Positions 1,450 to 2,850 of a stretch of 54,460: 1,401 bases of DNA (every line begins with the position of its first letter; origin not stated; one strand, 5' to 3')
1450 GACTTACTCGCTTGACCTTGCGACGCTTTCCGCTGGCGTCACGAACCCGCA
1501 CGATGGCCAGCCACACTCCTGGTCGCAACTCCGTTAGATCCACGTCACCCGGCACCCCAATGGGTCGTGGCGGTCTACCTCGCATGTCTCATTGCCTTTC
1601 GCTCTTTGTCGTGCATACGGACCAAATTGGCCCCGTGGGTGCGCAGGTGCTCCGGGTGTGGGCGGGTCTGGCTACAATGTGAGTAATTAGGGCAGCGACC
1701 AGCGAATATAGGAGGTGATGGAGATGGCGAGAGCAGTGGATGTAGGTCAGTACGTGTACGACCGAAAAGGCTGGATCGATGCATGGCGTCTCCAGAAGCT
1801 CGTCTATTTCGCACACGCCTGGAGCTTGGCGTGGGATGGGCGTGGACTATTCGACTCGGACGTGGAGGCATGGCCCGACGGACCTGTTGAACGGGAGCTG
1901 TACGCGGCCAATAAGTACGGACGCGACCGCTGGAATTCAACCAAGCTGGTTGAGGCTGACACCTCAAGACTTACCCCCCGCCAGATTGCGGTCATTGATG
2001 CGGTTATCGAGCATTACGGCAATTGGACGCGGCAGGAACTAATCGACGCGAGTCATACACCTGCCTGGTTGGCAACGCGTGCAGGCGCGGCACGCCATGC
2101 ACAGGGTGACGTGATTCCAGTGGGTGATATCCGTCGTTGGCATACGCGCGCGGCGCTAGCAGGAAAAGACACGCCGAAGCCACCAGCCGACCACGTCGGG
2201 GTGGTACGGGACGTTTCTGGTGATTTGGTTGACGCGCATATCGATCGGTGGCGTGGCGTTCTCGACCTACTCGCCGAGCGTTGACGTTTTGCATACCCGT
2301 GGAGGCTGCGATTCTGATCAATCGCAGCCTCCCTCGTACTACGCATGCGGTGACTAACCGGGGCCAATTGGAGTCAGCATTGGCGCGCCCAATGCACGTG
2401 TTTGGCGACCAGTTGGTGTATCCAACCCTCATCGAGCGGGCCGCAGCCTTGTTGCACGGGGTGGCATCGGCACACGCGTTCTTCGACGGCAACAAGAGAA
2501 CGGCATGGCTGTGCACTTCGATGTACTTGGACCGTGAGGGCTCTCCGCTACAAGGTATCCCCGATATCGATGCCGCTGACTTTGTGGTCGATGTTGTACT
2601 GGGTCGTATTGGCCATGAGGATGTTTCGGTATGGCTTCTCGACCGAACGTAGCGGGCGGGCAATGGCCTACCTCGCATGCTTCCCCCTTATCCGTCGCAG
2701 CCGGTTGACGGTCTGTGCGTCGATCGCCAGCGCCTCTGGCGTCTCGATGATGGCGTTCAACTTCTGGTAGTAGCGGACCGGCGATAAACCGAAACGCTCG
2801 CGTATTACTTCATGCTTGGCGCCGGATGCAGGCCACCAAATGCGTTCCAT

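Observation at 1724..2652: Panacea-domain (DUF4065) antitoxin paired with a Doc toxin via a TTGA start/stop overlap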

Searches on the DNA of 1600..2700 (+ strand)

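Call 5: search_dna_similar(query=window:1600-2700:+, collection=phages, mode=near, max_rows=30)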
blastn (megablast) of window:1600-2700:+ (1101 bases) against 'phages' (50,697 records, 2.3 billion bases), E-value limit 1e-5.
No match.
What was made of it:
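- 1589..2681 (+): Whole PanA-Doc cassette, defined as the segment that differs from the related prophage prophiGD05-1. Megablast of 1600-2700 against 50,697 phage records finds nothing (call 5).
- Tried and rejected: Megablast of the cassette against 50,697 phage records found no match (call 5).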
